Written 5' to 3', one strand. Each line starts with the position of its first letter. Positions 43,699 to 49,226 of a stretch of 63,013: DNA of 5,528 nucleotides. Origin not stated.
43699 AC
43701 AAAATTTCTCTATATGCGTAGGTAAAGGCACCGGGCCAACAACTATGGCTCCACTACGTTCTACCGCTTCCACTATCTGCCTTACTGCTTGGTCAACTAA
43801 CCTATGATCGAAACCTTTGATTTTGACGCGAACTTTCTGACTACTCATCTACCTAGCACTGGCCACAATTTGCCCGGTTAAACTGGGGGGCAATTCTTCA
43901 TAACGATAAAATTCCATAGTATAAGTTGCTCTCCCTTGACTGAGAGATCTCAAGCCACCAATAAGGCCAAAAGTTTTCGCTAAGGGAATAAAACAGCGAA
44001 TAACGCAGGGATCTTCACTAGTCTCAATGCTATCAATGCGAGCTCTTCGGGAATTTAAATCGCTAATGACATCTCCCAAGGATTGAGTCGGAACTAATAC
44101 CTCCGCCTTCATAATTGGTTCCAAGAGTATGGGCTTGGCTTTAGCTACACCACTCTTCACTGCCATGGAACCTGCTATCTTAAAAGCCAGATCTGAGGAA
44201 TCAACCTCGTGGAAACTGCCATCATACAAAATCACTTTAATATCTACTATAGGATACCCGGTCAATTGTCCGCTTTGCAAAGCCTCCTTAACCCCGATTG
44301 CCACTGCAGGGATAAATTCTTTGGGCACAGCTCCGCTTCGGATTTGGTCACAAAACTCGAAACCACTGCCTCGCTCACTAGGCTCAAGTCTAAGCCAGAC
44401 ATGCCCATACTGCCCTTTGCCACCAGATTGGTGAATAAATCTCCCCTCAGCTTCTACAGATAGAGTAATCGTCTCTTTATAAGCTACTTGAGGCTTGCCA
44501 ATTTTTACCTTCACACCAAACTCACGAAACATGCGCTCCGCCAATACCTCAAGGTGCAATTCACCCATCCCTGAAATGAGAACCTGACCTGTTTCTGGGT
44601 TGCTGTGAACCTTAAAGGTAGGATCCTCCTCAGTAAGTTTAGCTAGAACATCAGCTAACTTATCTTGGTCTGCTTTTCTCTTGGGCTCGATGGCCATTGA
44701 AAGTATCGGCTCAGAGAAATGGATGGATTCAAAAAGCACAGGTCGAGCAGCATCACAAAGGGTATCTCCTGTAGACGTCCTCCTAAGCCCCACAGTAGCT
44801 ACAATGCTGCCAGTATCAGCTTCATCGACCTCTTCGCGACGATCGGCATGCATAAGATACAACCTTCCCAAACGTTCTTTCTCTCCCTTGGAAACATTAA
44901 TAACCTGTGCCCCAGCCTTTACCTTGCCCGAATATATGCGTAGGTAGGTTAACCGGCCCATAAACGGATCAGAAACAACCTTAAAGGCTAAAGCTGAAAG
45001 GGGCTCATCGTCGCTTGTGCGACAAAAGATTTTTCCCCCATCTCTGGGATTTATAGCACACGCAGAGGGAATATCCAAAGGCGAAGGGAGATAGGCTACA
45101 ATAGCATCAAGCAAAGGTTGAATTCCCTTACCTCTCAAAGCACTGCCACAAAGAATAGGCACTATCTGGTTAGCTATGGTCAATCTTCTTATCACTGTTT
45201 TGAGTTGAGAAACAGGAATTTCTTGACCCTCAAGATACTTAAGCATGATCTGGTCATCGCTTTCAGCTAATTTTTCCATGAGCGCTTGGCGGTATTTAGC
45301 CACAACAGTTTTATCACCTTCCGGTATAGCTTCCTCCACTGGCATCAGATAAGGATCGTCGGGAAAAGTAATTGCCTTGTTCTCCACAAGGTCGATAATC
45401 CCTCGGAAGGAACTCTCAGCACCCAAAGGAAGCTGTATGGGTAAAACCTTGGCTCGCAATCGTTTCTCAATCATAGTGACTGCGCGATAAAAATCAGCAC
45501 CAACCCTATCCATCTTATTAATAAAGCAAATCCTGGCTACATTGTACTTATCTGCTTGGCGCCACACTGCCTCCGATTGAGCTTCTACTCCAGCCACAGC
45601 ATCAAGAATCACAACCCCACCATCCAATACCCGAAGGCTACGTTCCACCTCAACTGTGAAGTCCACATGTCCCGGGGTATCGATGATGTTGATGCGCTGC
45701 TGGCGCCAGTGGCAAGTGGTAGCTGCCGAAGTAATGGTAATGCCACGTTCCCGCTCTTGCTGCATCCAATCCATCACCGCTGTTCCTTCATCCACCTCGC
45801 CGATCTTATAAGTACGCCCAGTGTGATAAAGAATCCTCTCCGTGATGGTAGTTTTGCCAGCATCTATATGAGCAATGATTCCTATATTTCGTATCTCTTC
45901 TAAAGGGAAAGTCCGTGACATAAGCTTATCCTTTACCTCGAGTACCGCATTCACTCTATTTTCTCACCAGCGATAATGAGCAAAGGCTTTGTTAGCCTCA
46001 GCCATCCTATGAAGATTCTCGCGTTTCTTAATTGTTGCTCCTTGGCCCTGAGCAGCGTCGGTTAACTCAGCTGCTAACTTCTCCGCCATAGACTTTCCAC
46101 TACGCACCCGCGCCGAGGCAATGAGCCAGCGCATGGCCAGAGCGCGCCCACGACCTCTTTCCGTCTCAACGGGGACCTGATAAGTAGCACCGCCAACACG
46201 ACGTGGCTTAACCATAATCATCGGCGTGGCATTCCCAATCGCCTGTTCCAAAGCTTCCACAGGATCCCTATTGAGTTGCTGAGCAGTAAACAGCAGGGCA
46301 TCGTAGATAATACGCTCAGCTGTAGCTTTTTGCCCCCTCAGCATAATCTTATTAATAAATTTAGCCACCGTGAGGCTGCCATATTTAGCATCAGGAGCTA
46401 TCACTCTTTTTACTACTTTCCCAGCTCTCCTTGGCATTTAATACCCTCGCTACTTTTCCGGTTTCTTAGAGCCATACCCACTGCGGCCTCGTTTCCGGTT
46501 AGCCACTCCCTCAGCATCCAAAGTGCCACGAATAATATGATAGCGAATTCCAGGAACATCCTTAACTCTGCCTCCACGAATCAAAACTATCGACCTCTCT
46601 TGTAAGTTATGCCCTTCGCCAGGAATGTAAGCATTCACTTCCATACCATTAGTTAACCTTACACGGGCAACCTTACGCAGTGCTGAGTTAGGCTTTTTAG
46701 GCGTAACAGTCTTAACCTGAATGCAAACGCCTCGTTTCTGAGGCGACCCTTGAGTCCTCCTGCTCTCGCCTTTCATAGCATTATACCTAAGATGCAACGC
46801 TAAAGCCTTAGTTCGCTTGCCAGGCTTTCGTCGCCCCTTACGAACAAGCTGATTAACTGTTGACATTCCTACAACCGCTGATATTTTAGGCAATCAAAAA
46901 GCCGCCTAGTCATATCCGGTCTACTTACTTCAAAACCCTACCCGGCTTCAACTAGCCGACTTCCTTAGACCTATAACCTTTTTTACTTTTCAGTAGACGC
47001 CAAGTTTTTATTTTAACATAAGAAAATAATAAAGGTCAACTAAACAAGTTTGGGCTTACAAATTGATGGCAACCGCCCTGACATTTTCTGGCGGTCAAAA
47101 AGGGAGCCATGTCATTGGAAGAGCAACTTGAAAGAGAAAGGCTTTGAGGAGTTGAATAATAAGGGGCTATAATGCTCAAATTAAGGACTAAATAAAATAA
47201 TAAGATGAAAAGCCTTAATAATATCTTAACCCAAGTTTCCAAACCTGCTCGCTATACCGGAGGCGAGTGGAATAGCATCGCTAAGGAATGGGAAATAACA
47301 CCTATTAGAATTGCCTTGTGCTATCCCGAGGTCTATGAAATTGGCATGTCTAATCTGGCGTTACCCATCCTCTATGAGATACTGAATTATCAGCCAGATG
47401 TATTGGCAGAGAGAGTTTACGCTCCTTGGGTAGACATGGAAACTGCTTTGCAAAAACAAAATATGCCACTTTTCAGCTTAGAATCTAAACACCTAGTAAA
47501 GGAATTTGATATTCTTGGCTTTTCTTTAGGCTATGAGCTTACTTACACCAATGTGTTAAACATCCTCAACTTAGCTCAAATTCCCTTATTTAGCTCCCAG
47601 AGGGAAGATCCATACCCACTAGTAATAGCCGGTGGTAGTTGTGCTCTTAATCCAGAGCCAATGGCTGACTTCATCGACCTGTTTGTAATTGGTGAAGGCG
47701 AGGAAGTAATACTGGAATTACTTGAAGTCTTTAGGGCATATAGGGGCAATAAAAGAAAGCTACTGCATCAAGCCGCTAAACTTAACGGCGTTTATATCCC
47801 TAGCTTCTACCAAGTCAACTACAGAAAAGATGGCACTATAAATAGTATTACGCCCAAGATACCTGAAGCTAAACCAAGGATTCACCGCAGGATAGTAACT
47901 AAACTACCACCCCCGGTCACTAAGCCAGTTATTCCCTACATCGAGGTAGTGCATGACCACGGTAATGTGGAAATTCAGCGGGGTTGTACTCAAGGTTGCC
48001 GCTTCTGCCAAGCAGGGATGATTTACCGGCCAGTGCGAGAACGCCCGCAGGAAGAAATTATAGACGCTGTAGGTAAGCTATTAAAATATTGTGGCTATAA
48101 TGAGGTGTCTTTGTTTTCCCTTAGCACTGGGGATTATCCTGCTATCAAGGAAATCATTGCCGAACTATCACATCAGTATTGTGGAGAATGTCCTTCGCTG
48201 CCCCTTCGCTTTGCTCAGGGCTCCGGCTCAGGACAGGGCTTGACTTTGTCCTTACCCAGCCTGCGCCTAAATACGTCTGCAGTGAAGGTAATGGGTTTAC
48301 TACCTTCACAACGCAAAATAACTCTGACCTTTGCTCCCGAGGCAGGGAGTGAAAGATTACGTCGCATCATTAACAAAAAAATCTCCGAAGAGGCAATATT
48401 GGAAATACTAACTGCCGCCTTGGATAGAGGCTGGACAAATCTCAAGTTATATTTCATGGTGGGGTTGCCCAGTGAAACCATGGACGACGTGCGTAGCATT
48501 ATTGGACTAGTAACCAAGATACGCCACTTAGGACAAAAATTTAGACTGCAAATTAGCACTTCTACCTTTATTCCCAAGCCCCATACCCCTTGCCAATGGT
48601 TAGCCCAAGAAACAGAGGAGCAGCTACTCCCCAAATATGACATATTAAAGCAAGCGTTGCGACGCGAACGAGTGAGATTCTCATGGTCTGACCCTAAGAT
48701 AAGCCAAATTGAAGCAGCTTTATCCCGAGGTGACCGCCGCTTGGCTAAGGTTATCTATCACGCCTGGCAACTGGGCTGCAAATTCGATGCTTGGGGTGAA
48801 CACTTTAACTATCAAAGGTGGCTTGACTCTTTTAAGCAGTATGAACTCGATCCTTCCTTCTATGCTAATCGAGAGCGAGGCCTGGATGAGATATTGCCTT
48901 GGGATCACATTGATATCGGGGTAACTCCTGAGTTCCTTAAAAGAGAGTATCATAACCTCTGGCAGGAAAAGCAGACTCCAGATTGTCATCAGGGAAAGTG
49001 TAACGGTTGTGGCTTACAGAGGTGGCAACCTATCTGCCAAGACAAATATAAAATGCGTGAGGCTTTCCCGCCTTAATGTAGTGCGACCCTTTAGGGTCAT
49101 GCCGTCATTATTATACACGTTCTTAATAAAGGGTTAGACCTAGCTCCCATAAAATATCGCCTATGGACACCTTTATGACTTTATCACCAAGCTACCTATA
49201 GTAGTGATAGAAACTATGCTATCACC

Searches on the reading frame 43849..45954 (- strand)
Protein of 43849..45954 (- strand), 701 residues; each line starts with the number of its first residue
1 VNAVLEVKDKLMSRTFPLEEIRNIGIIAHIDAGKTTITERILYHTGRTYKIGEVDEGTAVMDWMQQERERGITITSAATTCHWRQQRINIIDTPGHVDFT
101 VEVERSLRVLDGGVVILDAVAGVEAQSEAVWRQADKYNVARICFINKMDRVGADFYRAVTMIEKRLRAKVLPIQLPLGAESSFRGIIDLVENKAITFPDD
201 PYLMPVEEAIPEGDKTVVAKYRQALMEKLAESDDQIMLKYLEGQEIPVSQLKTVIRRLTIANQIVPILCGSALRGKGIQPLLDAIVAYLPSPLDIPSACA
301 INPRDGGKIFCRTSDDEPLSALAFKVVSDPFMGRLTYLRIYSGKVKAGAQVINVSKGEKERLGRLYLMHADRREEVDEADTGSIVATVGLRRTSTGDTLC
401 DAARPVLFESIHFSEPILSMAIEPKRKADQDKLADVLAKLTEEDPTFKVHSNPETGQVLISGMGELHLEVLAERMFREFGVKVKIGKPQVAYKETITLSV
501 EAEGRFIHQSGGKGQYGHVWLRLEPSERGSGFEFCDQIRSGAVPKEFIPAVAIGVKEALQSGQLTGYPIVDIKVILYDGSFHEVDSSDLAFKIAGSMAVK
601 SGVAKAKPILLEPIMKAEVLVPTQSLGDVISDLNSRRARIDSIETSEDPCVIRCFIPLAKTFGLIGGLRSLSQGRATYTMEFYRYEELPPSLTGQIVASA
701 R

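Call 55: search_protein_families(library=ncbifam, proteins=[window:43849-45954:-], max_evalue=1e-10)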
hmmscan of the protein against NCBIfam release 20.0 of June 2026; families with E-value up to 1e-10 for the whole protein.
window:43849-45954:- (701 aa): 25 families
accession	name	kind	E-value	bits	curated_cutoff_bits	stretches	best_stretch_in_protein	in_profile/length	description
TIGR00484.1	EF-G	equivalog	4.3e-300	996.9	659.4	1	12-699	1-688/691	elongation factor G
NF009381.0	PRK12740.1-5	subfamily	9.7e-239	794.3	583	1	17-699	5-684/692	elongation factor G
NF009891.0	PRK13351.1-1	equivalog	3.5e-169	564.6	597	1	17-698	5-675/681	elongation factor G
NF009379.0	PRK12740.1-3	equivalog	1.5e-153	512.9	513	1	20-699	7-669/674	elongation factor G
NF009377.1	PRK12740.1-1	equivalog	2.7e-152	508.7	890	1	19-695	11-697/700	elongation factor G-like protein EF-G2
NF058620.1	EFG2_Bacteroid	exception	3.3e-145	485.3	1000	2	15-529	3-511/717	elongation factor G2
NF012153.1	tet_protect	equivalog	3.2e-121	405.5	775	2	221-685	174-614/614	tetracycline resistance ribosomal protection protein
TIGR00490.1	aEF-2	equivalog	1.3e-102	344.2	738.45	3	281-498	246-471/720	elongation factor EF-2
NF000120.3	47473_otr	exception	1.9e-92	310.8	900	1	23-678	4-606/608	tetracycline resistance ribosomal protection protein Otr(A)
NF033148.1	tet_protect_M_W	exception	4.1e-78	263.3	1100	2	21-171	3-153/639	TetM/TetW/TetO/TetS family tetracycline resistance ribosomal protection protein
NF012154.0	tet_protect_Q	exception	4.4e-72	243.3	1425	2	21-174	3-156/638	tetracycline resistance ribosomal protection protein Tet(Q)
TIGR01394.1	TypA_BipA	equivalog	9.8e-71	238.7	757.3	2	21-159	1-137/594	translational GTPase TypA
NF001964.0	PRK00741.1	equivalog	1.3e-68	231.8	473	1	19-491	10-468/529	peptide chain release factor 3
NF009892.0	PRK13351.1-3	equivalog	3.9e-67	227.1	640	2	20-166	2-153/623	elongation factor G-like protein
NF012155.1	tet_protect_M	exception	6e-63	213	1420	2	21-171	3-153/639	tetracycline resistance ribosomal protection protein Tet(M)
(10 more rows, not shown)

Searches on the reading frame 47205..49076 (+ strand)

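Call 55: search_protein_families(library=ncbifam, proteins=[window:47205-49076:+], max_evalue=1e-10)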
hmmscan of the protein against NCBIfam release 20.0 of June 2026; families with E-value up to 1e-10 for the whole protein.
window:47205-49076:+ (623 aa): 3 families
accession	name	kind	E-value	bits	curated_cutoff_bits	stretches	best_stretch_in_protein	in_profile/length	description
TIGR03960.1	rSAM_fuse_unch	hypoth_equivalog_domain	3.5e-220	732.6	462.3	1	6-607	2-600/605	TIGR03960 family B12-binding radical SAM protein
TIGR04013.1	B12_SAM_MJ_1487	hypoth_equivalog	8.2e-17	61.1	251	0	244-292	143-192/382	TIGR04013 family B12-binding domain/radical SAM domain-containing protein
TIGR04190.1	B12_SAM_Ta0216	equivalog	9.4e-11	41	500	0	369-448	324-405/554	TIGR04190 family B12-binding domain/radical SAM domain protein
